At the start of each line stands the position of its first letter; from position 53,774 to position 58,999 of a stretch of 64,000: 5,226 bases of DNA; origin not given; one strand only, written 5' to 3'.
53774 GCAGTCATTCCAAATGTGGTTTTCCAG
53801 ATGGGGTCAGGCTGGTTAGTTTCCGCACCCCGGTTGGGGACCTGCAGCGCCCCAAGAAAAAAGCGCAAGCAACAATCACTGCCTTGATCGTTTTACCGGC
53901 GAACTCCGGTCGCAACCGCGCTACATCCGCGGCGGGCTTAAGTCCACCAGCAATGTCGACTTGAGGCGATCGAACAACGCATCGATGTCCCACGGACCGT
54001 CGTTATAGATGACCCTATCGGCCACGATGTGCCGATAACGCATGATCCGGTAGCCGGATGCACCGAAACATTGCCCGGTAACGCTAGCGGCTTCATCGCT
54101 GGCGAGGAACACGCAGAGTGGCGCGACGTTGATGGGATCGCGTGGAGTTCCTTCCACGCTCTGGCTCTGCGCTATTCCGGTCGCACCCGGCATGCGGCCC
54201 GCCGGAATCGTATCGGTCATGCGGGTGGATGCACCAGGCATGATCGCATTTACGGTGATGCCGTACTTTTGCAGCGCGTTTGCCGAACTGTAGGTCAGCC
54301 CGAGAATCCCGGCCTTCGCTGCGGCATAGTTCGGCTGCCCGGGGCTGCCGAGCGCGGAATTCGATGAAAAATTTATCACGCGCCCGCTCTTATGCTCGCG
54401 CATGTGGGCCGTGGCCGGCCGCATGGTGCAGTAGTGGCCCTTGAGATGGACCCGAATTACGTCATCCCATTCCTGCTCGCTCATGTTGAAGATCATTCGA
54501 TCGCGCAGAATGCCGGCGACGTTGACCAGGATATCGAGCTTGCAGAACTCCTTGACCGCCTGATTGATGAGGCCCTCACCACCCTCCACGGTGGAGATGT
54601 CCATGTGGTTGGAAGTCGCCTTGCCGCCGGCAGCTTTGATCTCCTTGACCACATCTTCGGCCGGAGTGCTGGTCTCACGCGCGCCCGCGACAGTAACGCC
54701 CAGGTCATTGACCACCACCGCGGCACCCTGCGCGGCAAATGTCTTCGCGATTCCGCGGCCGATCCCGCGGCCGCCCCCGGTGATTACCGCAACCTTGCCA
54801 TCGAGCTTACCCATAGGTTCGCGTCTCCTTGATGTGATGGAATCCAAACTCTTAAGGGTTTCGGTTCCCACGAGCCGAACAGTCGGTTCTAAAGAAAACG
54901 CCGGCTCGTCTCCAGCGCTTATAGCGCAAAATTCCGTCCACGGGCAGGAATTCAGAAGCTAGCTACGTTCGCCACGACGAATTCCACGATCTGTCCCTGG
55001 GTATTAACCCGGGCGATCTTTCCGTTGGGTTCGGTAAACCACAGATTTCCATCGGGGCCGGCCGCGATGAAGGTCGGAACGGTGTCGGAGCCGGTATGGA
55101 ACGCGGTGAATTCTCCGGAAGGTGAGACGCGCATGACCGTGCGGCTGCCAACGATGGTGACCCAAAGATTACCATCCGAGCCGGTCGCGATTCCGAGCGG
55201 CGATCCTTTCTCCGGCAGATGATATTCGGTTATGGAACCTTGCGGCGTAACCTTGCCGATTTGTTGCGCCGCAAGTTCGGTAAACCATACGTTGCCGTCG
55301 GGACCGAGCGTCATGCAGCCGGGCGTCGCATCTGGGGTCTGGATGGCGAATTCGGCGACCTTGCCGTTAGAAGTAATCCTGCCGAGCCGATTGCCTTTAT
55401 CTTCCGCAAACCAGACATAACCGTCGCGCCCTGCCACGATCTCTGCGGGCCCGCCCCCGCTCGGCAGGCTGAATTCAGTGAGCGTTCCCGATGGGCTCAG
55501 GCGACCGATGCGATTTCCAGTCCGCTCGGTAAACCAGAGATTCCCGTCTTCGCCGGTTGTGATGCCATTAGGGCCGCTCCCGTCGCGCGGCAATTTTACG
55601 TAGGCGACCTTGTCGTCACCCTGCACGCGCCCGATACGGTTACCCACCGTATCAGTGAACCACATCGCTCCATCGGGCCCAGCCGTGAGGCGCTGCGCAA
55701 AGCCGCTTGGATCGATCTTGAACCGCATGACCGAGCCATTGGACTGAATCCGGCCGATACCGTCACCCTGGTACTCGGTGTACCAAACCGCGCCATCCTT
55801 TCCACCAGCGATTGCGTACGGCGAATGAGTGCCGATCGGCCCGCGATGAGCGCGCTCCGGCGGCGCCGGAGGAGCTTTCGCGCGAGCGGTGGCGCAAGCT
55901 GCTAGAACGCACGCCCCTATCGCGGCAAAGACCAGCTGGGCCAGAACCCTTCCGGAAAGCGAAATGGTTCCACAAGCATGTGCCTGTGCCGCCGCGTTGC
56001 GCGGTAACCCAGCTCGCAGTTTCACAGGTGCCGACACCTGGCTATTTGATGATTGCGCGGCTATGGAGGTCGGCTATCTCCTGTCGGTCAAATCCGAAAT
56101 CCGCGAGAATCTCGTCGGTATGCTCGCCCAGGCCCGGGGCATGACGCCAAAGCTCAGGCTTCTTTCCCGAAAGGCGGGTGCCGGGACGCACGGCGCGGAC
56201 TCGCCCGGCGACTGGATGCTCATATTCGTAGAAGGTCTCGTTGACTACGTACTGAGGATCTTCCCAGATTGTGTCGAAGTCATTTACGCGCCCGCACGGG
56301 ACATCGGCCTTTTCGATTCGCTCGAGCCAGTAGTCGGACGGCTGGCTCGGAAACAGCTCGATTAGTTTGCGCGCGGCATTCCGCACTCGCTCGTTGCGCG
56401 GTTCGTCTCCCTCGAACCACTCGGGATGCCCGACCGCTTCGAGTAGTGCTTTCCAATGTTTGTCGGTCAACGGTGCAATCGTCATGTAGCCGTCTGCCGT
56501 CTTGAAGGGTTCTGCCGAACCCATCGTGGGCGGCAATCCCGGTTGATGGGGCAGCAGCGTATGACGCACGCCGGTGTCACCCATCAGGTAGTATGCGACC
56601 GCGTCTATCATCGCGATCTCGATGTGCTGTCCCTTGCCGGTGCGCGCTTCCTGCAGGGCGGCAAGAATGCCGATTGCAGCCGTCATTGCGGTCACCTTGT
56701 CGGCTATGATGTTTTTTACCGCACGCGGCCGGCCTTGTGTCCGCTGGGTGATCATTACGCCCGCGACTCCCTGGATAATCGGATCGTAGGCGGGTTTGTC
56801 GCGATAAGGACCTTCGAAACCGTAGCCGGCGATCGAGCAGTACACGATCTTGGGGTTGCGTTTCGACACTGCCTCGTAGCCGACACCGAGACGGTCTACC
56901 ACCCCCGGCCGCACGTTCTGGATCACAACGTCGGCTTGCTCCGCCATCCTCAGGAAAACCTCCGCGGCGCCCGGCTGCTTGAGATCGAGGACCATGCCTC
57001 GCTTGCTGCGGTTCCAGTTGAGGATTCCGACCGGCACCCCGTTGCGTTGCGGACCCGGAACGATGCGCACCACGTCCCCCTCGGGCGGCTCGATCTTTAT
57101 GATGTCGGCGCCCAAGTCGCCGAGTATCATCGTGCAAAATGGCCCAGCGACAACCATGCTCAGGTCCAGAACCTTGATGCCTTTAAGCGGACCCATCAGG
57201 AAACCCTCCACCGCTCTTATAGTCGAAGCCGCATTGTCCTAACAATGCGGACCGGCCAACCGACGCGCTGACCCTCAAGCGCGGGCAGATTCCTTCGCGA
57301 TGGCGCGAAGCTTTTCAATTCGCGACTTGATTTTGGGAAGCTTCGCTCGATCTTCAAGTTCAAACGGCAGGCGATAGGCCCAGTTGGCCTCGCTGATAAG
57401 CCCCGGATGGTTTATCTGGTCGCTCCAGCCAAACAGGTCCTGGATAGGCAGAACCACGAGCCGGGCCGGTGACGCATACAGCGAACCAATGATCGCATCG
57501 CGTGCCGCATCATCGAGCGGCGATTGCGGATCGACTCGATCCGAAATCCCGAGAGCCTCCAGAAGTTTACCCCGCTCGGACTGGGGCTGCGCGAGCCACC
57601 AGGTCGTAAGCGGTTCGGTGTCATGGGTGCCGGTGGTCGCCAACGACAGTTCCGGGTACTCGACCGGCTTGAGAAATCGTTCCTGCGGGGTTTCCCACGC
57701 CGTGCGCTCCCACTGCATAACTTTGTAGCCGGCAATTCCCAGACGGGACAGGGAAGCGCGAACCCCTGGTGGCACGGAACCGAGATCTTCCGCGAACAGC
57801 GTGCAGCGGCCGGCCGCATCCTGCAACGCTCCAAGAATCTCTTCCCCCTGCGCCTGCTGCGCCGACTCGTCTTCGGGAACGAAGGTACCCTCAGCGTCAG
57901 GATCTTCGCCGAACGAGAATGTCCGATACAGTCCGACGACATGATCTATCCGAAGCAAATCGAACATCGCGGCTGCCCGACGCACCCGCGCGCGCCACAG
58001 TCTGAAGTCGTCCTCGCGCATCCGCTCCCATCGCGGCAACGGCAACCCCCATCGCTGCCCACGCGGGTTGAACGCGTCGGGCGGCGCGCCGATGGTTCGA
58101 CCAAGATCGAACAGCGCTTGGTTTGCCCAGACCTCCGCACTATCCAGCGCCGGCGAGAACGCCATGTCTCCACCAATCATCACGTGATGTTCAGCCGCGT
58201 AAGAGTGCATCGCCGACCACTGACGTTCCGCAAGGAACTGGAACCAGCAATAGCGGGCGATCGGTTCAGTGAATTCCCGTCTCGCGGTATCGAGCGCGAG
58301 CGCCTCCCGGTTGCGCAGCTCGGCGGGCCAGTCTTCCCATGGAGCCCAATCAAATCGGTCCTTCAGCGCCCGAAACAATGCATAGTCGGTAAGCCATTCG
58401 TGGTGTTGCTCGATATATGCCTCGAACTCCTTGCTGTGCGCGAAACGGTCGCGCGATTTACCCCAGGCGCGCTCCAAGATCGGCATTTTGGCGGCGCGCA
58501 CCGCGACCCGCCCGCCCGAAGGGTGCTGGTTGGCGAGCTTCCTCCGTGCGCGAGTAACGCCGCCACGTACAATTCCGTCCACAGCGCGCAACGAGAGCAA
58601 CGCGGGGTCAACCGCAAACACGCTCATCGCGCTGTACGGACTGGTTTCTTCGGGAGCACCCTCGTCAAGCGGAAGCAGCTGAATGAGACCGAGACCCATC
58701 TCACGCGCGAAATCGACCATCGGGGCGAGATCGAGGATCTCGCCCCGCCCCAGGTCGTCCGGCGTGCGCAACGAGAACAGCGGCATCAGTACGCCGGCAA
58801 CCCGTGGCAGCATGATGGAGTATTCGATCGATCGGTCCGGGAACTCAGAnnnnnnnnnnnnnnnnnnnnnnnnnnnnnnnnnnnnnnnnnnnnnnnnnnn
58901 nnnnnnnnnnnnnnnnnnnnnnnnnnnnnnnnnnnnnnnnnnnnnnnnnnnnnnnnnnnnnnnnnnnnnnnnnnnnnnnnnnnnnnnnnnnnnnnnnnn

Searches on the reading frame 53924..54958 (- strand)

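Call 16: search_protein_families(library=pfam, proteins=[window:53924-54958:-], max_evalue=0.001)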
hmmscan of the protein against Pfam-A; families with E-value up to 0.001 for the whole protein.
window:53924-54958:- (345 aa): 3 families
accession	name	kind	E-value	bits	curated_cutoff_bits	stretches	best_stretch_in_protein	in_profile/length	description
PF00106.31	adh_short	-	1.6e-43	148.9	26.6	1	55-250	1-189/195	short chain dehydrogenase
PF13561.12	adh_short_C2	-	6e-42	144.3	27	1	64-298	6-229/236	Enoyl-(Acyl carrier protein) reductase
PF08659.16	KR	-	8.2e-16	58.9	22.6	1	58-217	4-155/180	KR domain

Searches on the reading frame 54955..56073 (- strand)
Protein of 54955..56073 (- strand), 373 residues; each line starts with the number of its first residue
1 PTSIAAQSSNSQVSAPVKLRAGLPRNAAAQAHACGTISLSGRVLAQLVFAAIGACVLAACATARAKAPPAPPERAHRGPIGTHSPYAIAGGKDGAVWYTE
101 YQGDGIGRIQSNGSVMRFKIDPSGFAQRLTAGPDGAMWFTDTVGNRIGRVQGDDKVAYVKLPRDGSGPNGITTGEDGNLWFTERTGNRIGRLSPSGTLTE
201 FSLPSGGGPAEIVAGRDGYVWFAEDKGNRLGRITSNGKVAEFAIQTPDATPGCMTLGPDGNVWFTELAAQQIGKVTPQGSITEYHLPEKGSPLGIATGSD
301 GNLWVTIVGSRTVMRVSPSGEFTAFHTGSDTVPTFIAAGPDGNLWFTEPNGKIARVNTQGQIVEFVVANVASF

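Call 40: search_protein_families(library=pfam, proteins=[window:54955-56073:-], max_evalue=0.001)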
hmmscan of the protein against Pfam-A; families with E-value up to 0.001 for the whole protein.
window:54955-56073:- (373 aa): 6 families
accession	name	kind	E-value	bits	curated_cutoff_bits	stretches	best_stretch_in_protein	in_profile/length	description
PF24684.1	Vgb_lyase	-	4.3e-88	295.3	50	2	207-369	55-220/290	Virginiamycin B lyase family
PF08450.18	SGL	-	5.6e-14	52.8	26.3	1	289-346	183-242/246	SMP-30/Gluconolactonase/LRE-like region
PF07494.17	Reg_prop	-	1.4e-08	34.3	20.4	0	294-305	9-20/24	Two component regulator propeller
PF20067.5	SSL_N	-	8.2e-05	22.8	18.9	0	333-356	23-46/46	Strictosidine synthase-like, N-terminal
PF01436.27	NHL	-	0.0002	21.6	20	0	291-306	3-18/28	NHL repeat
PF22701.2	Mala_s_1-like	-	0.00033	20.9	27.5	0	292-346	90-145/195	Mal s 1 allergenic protein-like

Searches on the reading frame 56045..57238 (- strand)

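Call 40: search_protein_families(library=pfam, proteins=[window:56045-57238:-], max_evalue=0.001)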
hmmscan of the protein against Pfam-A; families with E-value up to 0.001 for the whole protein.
window:56045-57238:- (398 aa): 1 family
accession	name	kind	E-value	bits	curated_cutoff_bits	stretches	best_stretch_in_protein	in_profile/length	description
PF02515.22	CoA_transf_3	-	9.6e-105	351.1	23.3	1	18-374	1-366/366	CoA-transferase family III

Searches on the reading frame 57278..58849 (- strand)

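Call 40: search_protein_families(library=pfam, proteins=[window:57278-58849:-], max_evalue=0.001)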
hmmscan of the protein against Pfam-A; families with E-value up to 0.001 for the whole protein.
window:57278-58849:- (524 aa): 1 family
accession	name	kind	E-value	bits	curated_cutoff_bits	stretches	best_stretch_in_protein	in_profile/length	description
PF02446.23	Glyco_hydro_77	-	6.2e-122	408.2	25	1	22-495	1-460/465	4-alpha-glucanotransferase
